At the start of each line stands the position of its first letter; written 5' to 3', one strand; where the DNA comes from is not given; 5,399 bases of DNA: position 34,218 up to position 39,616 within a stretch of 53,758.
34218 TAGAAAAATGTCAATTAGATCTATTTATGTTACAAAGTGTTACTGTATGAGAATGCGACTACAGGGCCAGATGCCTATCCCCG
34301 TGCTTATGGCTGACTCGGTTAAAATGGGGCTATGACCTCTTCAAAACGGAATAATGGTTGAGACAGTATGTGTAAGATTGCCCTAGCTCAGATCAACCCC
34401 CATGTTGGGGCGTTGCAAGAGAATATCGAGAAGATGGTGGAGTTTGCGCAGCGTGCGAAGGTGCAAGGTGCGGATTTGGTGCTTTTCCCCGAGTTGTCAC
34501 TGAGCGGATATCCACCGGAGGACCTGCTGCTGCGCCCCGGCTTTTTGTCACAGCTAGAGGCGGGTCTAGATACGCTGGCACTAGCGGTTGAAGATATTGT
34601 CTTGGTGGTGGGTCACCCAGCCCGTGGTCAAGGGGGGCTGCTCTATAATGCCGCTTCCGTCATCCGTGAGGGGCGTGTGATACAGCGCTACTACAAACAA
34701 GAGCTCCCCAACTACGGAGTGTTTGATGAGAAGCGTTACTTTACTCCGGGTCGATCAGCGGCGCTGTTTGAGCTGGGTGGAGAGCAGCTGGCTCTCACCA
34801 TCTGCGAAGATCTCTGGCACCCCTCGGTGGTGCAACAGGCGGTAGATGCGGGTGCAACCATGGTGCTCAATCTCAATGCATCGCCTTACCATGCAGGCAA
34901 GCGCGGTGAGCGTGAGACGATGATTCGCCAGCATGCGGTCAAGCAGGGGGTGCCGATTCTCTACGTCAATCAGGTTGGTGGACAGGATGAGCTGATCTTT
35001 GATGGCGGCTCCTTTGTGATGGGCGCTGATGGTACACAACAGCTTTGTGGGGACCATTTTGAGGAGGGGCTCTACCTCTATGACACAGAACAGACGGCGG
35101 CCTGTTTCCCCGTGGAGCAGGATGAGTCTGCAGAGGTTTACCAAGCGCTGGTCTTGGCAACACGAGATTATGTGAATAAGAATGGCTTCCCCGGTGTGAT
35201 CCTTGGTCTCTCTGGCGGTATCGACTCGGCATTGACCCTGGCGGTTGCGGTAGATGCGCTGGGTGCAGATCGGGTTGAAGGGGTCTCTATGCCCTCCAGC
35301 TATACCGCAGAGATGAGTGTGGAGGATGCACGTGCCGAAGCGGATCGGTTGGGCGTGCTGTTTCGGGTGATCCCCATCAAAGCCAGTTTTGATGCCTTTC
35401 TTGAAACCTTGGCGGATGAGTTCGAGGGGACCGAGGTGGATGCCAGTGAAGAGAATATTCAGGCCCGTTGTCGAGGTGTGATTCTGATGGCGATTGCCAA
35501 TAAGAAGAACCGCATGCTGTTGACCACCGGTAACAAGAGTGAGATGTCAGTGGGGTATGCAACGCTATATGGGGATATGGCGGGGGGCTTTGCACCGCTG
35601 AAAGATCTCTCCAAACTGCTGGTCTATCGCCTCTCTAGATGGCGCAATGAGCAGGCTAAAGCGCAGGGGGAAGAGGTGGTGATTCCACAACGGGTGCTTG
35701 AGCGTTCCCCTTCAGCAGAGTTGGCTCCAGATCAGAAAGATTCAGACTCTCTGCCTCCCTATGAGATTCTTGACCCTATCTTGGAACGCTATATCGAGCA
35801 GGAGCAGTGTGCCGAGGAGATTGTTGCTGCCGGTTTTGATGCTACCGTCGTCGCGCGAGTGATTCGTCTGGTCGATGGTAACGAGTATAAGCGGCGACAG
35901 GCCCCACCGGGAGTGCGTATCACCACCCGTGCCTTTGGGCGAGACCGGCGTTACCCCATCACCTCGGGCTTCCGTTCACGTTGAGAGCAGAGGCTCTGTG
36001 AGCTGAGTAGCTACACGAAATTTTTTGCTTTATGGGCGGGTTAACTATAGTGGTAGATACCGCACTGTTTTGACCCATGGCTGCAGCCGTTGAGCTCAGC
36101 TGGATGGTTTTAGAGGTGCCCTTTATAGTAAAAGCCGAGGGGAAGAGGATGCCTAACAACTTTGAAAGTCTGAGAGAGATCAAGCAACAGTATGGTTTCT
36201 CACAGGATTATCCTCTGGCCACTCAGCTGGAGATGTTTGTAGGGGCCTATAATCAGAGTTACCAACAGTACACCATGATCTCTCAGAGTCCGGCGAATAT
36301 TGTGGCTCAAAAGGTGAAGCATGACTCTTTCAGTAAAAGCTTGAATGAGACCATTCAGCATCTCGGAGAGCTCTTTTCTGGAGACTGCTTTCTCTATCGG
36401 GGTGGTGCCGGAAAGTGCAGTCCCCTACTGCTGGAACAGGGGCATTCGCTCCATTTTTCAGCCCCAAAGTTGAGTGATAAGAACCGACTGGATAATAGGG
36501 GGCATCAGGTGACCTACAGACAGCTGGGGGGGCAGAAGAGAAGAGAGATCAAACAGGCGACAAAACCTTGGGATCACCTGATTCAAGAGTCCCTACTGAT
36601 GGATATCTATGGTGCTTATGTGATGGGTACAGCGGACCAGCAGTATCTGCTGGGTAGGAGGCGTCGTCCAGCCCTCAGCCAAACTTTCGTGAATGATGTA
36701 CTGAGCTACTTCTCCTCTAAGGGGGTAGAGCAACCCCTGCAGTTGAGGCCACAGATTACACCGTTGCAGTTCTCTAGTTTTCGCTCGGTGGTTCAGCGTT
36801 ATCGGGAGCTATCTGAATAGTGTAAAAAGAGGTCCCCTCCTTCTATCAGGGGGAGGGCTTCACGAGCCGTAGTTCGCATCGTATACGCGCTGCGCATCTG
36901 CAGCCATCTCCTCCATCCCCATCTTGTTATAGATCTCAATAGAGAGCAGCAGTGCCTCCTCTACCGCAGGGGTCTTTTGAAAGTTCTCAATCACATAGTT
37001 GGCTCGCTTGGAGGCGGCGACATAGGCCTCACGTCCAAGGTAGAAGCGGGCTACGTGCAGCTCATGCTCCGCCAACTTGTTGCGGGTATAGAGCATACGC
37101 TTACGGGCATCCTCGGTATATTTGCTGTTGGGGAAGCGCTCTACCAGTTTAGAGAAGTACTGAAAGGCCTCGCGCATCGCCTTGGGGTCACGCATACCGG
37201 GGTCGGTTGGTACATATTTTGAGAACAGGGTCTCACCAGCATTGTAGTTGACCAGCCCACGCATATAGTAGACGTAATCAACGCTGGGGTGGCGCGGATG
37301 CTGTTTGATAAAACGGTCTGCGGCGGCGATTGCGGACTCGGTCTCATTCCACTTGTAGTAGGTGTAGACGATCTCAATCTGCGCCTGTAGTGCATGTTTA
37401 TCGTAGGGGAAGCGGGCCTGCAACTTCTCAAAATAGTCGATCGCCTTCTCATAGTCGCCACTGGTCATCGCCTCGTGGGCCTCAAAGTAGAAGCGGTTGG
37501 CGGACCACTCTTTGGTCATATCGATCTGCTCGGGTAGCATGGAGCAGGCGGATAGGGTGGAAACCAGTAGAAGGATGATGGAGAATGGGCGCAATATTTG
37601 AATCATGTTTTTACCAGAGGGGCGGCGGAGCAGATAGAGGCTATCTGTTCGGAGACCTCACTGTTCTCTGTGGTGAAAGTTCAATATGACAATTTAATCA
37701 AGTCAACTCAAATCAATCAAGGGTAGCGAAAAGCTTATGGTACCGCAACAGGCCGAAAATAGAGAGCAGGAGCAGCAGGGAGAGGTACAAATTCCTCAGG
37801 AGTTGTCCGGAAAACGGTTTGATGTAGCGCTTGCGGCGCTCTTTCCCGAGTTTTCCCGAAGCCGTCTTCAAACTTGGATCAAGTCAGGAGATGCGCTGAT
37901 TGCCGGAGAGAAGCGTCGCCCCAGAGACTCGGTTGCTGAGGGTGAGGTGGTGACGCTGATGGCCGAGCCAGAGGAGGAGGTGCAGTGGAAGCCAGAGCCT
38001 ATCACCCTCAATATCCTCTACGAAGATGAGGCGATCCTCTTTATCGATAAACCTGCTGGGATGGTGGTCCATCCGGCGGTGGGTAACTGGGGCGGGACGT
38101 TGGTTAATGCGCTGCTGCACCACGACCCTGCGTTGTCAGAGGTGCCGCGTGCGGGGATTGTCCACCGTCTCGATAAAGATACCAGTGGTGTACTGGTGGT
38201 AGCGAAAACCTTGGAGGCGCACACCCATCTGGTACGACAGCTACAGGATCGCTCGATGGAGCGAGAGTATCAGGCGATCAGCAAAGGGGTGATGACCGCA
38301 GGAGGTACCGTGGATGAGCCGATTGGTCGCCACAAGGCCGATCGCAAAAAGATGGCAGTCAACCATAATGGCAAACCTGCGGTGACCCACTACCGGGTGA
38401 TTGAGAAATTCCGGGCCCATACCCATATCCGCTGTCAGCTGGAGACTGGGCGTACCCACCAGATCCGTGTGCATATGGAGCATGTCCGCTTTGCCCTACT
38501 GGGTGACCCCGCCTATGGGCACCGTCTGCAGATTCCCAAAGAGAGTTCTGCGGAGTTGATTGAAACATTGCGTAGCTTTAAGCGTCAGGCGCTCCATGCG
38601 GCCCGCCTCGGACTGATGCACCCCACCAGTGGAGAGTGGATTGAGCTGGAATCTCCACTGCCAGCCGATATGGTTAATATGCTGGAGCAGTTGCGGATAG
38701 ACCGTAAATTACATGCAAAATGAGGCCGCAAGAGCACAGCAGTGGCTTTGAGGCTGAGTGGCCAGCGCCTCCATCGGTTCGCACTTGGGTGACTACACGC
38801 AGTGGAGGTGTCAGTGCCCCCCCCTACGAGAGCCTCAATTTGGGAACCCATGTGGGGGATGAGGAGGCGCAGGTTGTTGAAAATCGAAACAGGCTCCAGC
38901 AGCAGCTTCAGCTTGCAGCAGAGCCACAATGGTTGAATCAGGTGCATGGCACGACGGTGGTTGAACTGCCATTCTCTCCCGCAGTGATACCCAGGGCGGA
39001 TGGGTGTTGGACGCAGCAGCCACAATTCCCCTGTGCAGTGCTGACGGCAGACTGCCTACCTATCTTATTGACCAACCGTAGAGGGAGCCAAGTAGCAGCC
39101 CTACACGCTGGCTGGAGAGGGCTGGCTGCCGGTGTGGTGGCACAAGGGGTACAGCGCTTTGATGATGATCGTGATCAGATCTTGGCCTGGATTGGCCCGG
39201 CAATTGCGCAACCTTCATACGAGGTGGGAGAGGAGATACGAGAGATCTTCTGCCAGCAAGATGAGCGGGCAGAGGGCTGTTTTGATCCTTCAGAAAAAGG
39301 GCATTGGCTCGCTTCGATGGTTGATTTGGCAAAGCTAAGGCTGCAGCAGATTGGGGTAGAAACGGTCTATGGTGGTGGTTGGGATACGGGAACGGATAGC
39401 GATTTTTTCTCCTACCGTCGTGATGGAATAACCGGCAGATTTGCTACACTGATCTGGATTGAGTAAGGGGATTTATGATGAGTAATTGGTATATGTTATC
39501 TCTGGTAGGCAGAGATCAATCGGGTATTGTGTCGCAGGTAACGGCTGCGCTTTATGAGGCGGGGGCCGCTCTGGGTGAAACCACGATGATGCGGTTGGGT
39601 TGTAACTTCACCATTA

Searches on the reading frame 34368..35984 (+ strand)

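Call 61: search_protein_families(library=pfam, proteins=[window:34368-35984:+], max_evalue=0.00001)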
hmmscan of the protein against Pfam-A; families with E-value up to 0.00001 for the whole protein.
window:34368-35984:+ (538 aa): 2 families
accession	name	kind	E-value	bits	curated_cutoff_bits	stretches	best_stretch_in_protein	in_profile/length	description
PF02540.23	NAD_synthase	-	6.8e-72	241.9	21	1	258-512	2-242/242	NAD synthase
PF00795.27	CN_hydrolase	-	1.7e-30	106.6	23.2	1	3-236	1-242/256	Carbon-nitrogen hydrolase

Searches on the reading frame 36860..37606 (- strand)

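Call 61: search_protein_families(library=pfam, proteins=[window:36860-37606:-], max_evalue=0.00001)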
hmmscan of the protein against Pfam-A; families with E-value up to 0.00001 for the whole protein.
window:36860-37606:- (248 aa): 5 families
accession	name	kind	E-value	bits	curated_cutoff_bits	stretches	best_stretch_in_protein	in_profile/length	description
PF13525.12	YfiO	-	1.9e-67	227.4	25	1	35-239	4-201/203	Outer membrane lipoprotein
PF13512.12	TPR_18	-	5.5e-43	147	21.9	1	31-171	5-145/145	Tetratricopeptide repeat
PF13174.12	TPR_6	-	1.5e-10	41.4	26.3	0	47-67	13-31/33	Tetratricopeptide repeat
PF13428.12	TPR_14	-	3.8e-07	30.6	23.5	0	45-78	10-43/44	Tetratricopeptide repeat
PF13432.12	TPR_16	-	4.1e-06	27.6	32.7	0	42-71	3-32/65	Tetratricopeptide repeat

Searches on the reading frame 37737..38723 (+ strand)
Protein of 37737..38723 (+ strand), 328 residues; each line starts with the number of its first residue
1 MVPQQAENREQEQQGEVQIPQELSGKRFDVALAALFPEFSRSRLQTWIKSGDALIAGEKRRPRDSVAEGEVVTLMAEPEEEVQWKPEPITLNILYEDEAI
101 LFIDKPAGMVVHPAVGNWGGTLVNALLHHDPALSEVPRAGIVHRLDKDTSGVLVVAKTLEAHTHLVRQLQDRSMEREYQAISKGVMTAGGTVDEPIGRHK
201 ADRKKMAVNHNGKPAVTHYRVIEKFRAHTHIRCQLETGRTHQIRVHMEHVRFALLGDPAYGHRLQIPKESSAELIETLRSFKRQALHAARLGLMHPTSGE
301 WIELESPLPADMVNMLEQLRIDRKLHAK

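Call 61: search_protein_families(library=pfam, proteins=[window:37737-38723:+], max_evalue=0.00001)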
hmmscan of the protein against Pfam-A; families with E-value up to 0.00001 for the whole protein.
window:37737-38723:+ (328 aa): 1 family
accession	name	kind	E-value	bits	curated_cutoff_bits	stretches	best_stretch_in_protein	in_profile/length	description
PF00849.27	PseudoU_synth_2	-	2.5e-35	122.4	26.8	1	100-249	2-152/152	RNA pseudouridylate synthase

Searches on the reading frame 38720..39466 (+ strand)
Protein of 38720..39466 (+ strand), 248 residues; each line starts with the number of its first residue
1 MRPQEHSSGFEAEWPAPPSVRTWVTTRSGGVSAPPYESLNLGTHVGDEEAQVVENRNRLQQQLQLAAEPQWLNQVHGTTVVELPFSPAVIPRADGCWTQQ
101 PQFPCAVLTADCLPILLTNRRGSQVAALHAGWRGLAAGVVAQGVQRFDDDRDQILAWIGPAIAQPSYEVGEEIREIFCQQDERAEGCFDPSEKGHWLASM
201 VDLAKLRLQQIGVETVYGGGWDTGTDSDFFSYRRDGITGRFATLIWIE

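Call 61: search_protein_families(library=pfam, proteins=[window:38720-39466:+], max_evalue=0.00001)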
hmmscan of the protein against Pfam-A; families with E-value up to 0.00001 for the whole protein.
window:38720-39466:+ (248 aa): 1 family
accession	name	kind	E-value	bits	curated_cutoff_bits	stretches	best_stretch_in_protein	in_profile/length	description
PF02578.20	Cu-oxidase_4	-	2.3e-71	240.4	22.9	1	25-246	1-238/238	Multi-copper polyphenol oxidoreductase laccase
